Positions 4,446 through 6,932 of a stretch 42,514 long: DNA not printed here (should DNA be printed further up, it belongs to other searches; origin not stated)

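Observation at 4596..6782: EF-2 with altered switch I (RGIT->RQMT) and diphthamide loop (HRG->HTG)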

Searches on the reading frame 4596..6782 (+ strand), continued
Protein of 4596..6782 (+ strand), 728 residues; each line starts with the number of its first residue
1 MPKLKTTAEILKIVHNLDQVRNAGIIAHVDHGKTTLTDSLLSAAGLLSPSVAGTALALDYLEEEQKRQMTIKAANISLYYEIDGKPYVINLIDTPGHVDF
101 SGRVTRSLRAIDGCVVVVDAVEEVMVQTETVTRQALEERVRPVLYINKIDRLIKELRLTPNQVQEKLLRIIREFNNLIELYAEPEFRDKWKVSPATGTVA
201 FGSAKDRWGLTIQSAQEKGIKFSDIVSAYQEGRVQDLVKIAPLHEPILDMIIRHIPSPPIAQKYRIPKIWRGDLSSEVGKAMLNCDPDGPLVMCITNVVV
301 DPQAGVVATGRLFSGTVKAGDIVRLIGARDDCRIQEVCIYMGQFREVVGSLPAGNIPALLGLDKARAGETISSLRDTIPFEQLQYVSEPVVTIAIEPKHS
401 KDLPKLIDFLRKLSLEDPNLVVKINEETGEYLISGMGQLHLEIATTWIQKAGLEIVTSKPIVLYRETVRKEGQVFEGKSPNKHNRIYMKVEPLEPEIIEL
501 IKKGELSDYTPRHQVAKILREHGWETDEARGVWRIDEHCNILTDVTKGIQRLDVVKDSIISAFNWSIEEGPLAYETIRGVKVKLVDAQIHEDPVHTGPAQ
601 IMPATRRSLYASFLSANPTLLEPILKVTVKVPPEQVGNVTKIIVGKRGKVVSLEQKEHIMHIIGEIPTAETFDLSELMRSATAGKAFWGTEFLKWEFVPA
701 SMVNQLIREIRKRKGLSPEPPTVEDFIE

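Call 45: list_cluster_members(proteins=[P0142, P0149, P0151, P0155, P0171, P0185, P0241, P0129, P0144, P0157])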
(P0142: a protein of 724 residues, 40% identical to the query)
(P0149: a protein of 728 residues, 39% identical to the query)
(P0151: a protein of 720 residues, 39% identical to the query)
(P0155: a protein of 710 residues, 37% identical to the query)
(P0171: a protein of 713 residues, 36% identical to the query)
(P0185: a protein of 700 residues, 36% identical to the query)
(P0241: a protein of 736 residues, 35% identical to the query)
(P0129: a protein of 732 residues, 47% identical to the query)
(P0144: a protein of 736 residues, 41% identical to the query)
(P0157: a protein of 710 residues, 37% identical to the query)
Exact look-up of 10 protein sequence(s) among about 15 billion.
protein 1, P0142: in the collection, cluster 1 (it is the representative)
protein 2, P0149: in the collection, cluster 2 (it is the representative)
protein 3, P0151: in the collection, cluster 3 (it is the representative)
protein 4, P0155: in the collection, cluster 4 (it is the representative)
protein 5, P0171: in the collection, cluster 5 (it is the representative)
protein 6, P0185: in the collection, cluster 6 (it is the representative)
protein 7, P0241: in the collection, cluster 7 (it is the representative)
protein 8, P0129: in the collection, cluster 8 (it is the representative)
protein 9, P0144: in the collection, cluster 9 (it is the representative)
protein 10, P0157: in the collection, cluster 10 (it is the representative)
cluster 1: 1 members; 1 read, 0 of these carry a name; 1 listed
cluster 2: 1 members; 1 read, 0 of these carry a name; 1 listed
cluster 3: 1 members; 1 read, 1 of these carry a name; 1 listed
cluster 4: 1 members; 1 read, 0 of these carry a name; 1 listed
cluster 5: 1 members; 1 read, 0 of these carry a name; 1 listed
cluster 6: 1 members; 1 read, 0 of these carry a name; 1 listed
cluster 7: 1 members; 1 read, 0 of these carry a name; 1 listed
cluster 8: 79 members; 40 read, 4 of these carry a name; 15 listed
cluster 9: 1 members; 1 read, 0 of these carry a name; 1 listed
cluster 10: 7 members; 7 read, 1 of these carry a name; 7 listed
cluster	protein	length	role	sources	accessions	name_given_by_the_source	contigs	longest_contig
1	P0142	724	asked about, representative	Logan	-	-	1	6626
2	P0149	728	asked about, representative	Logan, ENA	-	-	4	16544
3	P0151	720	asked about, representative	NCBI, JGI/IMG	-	elongation factor 2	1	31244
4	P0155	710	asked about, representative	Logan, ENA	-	-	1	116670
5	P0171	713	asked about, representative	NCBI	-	-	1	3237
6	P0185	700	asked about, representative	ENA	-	-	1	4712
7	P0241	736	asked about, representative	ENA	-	-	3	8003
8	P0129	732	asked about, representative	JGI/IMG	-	-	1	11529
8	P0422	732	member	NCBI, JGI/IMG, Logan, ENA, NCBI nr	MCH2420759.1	MAG: elongation factor EF-2 [Candidatus Poseidoniia archaeon] | elongation factor EF-2 [Candidatus Poseidoniia archaeon]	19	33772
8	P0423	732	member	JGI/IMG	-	elongation factor 2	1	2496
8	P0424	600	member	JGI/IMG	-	elongation factor 2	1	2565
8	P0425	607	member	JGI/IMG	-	elongation factor 2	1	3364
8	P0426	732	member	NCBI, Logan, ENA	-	-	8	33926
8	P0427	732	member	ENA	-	-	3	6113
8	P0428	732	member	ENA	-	-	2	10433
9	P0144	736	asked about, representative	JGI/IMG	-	-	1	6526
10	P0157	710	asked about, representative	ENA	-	-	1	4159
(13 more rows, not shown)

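Call 48: find_homologous_proteins(query=A4)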
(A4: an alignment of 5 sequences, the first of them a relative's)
Query A4 (5 sequences) (710 aa, profile of the alignment): 7829 proteins with E <= 0.001 among 8000 candidates; the best 120 are listed.
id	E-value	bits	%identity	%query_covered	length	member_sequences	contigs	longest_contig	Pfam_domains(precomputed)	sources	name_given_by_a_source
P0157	0.0e+0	1490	100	100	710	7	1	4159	PF01926.30,PF00679.31,PF14492.13,PF00009.34,PF03144.32,PF22042.3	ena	-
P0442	0.0e+0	1313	82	100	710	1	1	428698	PF01926.30,PF00679.31,PF14492.13,PF00009.34,PF22042.3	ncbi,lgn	-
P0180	0.0e+0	1149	37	96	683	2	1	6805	PF00679.31,PF14492.13,PF00009.34,PF03144.32,PF22042.3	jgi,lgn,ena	-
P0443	5.8e-280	949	37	99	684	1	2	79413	PF00679.31,PF14492.13,PF00009.34,PF03144.32,PF22042.3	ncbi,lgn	-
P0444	6.5e-202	691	39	99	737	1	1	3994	PF00679.31,PF14492.13,PF00009.34,PF03764.25,PF03144.32,PF22042.3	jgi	-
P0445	3.2e-190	652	39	99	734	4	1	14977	PF00679.31,PF14492.13,PF00009.34,PF03764.25,PF03144.32,PF22042.3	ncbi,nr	ncbi:MAG: elongation factor EF-2 [Thermoprotei archaeon]|nr:MAG: elongation factor EF-2 [Thermoprote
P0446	1.6e-189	650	38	99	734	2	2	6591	PF00679.31,PF14492.13,PF00009.34,PF03764.25,PF03144.32,PF22042.3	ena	-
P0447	1.7e-189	650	39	98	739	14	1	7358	PF00679.31,PF14492.13,PF00009.34,PF03764.25,PF03144.32,PF22042.3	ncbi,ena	-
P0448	8.0e-189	648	39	99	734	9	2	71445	PF00679.31,PF14492.13,PF00009.34,PF03764.25,PF03144.32,PF22042.3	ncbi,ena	-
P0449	7.4e-188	644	39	98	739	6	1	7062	PF00679.31,PF14492.13,PF00009.34,PF03764.25,PF03144.32,PF22042.3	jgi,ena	-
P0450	2.4e-187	643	39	98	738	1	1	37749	PF00679.31,PF14492.13,PF00009.34,PF03764.25,PF03144.32,PF22042.3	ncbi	-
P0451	3.7e-187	642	38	99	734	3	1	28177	PF00679.31,PF14492.13,PF00009.34,PF03764.25,PF03144.32,PF22042.3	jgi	jgi:elongation factor 2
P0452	8.0e-187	641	39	98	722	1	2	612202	PF00679.31,PF14492.13,PF00009.34,PF03764.25,PF03144.32,PF22042.3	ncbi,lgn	-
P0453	2.6e-186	639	38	99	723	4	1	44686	PF00679.31,PF14492.13,PF00009.34,PF03764.25,PF03144.32,PF22042.3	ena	-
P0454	6.2e-186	638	38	99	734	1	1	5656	PF00679.31,PF14492.13,PF00009.34,PF03764.25,PF03144.32,PF22042.3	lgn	-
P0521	2.2e-182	626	37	98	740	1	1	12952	PF00679.31,PF14492.13,PF00009.34,PF03764.25,PF03144.32,PF22042.3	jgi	jgi:elongation factor 2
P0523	4.4e-182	625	38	98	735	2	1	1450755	PF00679.31,PF14492.13,PF00009.34,PF03764.25,PF03144.32,PF22042.3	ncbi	ncbi:MAG: elongation factor EF-2 [Candidatus Bathyarchaeales archaeon]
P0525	4.8e-182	625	39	99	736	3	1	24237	PF00679.31,PF14492.13,PF00009.34,PF03764.25,PF03144.32,PF22042.3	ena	-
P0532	7.2e-182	625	38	99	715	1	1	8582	PF00679.31,PF14492.13,PF00009.34,PF03764.25,PF03144.32,PF22042.3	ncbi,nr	ncbi:MAG: elongation factor EF-2 [Candidatus Bathyarchaeota archaeon]|nr:elongation factor EF-2 [Can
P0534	1.1e-181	624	38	98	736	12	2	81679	PF00679.31,PF14492.13,PF00009.34,PF03764.25,PF03144.32,PF22042.3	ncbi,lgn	-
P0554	6.4e-181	621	37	99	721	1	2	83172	PF00679.31,PF14492.13,PF00009.34,PF03764.25,PF03144.32,PF22042.3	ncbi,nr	ncbi:MAG: elongation factor EF-2 [Candidatus Bathyarchaeota archaeon]|nr:elongation factor EF-2 [Can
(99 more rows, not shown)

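Call 51: find_encoding_contigs(protein=window:4596-6782:+, flank=1000, max_places=3)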
Protein window:4596-6782:+ (728 aa): 3 contigs read that carry it; 2 places shown.
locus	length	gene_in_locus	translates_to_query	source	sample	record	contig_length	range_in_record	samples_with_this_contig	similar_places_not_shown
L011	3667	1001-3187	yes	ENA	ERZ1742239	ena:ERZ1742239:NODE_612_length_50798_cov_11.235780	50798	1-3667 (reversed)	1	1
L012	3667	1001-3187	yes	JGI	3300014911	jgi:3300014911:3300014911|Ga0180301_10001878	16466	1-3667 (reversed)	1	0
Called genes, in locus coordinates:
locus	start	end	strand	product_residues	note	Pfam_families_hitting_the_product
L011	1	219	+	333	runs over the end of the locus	PF01368:DHH, PF02272:DHHA1 (faint)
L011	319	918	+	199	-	PF01380:SIS, PF13580:SIS_2 (weak)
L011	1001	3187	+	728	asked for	PF00009:GTP_EFTU, PF22042:EF-G_D2, PF03144:GTP_EFTU_D2, PF14492:EFG_III, PF03764:EFG_IV, PF00679:EFG_C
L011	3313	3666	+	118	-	?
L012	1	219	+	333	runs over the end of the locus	PF01368:DHH, PF02272:DHHA1 (faint)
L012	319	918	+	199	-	PF01380:SIS, PF13580:SIS_2 (weak)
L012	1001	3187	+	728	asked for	PF00009:GTP_EFTU, PF22042:EF-G_D2, PF03144:GTP_EFTU_D2, PF14492:EFG_III, PF03764:EFG_IV, PF00679:EFG_C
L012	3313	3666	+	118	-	?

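Call 52: find_encoding_contigs(protein=P0442, flank=10000, max_places=2)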
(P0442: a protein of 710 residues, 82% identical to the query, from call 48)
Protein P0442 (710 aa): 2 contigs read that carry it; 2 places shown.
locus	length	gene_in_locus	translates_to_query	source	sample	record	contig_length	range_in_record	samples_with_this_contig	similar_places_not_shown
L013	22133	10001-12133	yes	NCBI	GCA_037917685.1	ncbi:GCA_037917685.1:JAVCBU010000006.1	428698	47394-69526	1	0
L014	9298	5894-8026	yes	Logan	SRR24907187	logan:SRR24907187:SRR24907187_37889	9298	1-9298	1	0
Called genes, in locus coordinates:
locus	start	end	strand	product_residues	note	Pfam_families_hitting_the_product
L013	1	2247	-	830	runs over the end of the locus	PF05124:S_layer_C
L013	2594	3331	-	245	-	PF00575:S1, PF07541:EIF_2_alpha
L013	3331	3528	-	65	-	PF01667:Ribosomal_S27e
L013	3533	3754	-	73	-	PF00935:Ribosomal_L44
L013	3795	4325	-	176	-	PF22090:Gins51_C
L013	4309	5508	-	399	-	PF01896:DNA_primase_S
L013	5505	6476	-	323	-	PF04104:DNA_primase_lrg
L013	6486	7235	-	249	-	PF00705:PCNA_N, PF04139:Rad9 (weak)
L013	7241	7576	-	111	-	-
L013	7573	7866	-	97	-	PF01096:Zn_ribbon_TFIIS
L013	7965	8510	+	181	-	PF01949:Endo_dU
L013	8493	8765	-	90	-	PF13656:RNA_pol_L_2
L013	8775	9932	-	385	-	PF13401:AAA_22 (faint)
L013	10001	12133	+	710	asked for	PF00009:GTP_EFTU, PF01926:MMR_HSR1 (weak), PF22042:EF-G_D2, PF14492:EFG_III, PF00679:EFG_C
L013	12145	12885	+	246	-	PF00588:SpoU_methylase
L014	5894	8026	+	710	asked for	PF00009:GTP_EFTU, PF01926:MMR_HSR1 (weak), PF22042:EF-G_D2, PF14492:EFG_III, PF00679:EFG_C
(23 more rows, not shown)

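Call 53: find_related_loci(query=window:4596-6779:+, collection=genome_contigs, flank=10000)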
Query window:4596-6779:+ (728 aa) in genome_contigs; peptide patterns used: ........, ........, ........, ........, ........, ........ (x = any residue, [..] = any of these).
600 stretches matched a pattern (row limit reached: there are more); 397 encode a relative of the query (tblastn E <= 1e-3); the best 80 are kept; 80 distinct loci.
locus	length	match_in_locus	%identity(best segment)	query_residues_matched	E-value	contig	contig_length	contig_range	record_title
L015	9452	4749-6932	83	1-728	0e+0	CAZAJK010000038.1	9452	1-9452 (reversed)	MAG TPA_asm: uncultured Candidatus Bathyarchaeia archaeon isolate SRP141552_co1_237 genome assembly, contig: NODE_3592_l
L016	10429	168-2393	71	1-728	0e+0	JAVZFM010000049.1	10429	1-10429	MAG: Candidatus Bathyarchaeia archaeon isolate DRTY-6_201803_bins_58 DRTY-6_201803_bins_58_scaffold_49, whole genome sho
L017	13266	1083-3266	71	1-728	0e+0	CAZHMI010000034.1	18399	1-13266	MAG TPA_asm: uncultured Candidatus Bathyarchaeia archaeon isolate binchicken_co274_450 genome assembly, contig: NODE_772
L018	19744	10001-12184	69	1-728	0e+0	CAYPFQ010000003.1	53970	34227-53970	MAG TPA_asm: uncultured Candidatus Bathyarchaeia archaeon isolate binchicken_co124_364 genome assembly, contig: NODE_132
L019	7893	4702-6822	71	22-728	0e+0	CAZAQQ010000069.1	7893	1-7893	MAG TPA_asm: uncultured Candidatus Bathyarchaeia archaeon isolate SRP231805_co2_279 genome assembly, contig: NODE_8890_l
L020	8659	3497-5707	67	1-728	0e+0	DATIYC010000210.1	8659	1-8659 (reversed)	MAG TPA_asm: Candidatus Acidiferrales bacterium isolate SMAG_U15265 k141_3167646, whole genome shotgun sequence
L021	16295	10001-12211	66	1-728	0e+0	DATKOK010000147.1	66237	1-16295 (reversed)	MAG TPA_asm: Candidatus Methylomirabilota bacterium isolate SMAG_U14762 k141_5613775, whole genome shotgun sequence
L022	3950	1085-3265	68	1-727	0e+0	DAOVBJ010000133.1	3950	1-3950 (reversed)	MAG TPA_asm: Candidatus Bathyarchaeota archaeon isolate CSMAG_1002 CSMAG_1002_k141_3590762_length_3950_cov_5.0000, whole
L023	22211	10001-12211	66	1-728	0e+0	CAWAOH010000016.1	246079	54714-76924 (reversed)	MAG: Candidatus Bathyarchaeota archaeon isolate MFD03726.bin.2.75 genome assembly, contig: contig_77763, whole genome sh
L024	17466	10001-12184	68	1-728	0e+0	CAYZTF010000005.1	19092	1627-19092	MAG TPA_asm: uncultured Candidatus Bathyarchaeia archaeon isolate SRP098346_co1_261 genome assembly, contig: NODE_2810_l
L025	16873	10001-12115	67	24-728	0e+0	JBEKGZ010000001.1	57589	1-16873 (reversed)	MAG: Candidatus Bathyarchaeia archaeon isolate SPRUCE 265 SPRUCE_265_1, whole genome shotgun sequence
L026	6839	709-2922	67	1-728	0e+0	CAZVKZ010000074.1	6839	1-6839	MAG TPA_asm: uncultured Candidatus Bathyarchaeia archaeon isolate binchicken_co10_289 genome assembly, contig: NODE_1074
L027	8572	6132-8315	66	1-728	0e+0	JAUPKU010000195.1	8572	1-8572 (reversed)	MAG: Thermoproteota archaeon isolate erpe_2018_pw_0hr_WHONDRS-PP48-000085_B_bin.57 scaffold_1578616, whole genome shotgu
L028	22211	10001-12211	64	1-728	0e+0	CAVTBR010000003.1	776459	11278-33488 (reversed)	MAG: Candidatus Bathyarchaeota archaeon isolate MFD02248.bin.2.56 genome assembly, contig: contig_40402, whole genome sh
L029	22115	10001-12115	67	24-728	0e+0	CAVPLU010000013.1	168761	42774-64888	MAG: Candidatus Bathyarchaeota archaeon isolate MFD10007.bin.2.103 genome assembly, contig: contig_27511, whole genome s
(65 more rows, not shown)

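Call 64: list_cluster_members(proteins=[P0389, P0532, P0554, P0523, P0525, P0534, P0051, P0066, P0020, P0521])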
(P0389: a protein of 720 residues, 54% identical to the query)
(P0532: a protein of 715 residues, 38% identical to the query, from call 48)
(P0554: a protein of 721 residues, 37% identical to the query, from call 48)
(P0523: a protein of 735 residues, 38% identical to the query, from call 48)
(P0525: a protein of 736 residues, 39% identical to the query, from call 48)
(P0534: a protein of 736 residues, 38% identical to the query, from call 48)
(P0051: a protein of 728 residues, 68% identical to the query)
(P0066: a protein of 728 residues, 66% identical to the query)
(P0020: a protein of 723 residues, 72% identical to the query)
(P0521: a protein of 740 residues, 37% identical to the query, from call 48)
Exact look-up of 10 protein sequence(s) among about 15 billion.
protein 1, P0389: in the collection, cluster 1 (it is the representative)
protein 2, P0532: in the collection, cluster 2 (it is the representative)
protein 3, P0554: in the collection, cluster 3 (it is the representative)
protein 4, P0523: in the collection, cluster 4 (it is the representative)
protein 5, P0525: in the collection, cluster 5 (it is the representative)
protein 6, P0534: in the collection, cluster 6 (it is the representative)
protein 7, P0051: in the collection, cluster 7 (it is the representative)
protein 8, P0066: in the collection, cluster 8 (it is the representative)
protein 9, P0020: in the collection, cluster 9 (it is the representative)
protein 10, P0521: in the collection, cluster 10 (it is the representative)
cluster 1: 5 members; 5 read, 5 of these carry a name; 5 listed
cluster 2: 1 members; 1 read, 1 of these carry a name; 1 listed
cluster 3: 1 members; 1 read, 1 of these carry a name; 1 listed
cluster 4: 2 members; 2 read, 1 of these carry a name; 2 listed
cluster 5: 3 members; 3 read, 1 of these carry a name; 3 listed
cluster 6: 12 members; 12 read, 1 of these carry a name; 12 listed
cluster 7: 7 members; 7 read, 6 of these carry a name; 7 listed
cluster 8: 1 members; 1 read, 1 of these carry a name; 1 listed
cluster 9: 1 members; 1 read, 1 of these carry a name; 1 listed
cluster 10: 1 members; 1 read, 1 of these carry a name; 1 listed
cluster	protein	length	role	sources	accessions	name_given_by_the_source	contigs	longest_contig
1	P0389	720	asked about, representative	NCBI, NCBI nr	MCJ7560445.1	elongation factor EF-2 [Candidatus Bathyarchaeota archaeon]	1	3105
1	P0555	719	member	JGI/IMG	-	elongation factor 2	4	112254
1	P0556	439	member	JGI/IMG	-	elongation factor 2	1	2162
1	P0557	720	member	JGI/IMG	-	elongation factor 2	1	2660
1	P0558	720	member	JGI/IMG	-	elongation factor 2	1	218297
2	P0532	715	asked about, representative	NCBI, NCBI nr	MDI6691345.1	MAG: elongation factor EF-2 [Candidatus Bathyarchaeota archaeon] | elongation factor EF-2 [Candidatus Bathyarchaeota archaeon]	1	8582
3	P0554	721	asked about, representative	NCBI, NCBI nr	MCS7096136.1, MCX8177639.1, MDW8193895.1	MAG: elongation factor EF-2 [Candidatus Bathyarchaeota archaeon] | elongation factor EF-2 [Candidatus Bathyarchaeota archaeon]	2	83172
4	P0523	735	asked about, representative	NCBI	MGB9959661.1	MAG: elongation factor EF-2 [Candidatus Bathyarchaeales archaeon]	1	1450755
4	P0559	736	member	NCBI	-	-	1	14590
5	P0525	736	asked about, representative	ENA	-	-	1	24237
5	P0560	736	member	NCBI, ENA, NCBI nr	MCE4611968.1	MAG: elongation factor EF-2 [Desulfurococcales archaeon] | elongation factor EF-2 [Desulfurococcales archaeon]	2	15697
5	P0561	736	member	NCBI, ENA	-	-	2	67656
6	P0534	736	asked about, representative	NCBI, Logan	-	-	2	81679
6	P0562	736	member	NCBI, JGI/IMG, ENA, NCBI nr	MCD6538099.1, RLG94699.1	elongation factor EF-2 [Candidatus Bathyarchaeota archaeon]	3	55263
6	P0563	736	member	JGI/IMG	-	-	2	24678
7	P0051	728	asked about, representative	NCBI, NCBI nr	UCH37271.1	MAG: elongation factor EF-2 [Candidatus Bathyarchaeota archaeon]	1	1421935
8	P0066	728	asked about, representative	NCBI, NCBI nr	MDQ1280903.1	MAG: elongation factor 2 [Thermoproteota archaeon] | elongation factor 2 [Thermoproteota archaeon]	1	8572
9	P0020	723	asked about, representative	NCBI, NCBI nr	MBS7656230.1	elongation factor EF-2 [Candidatus Bathyarchaeota archaeon]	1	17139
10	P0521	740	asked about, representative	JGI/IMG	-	elongation factor 2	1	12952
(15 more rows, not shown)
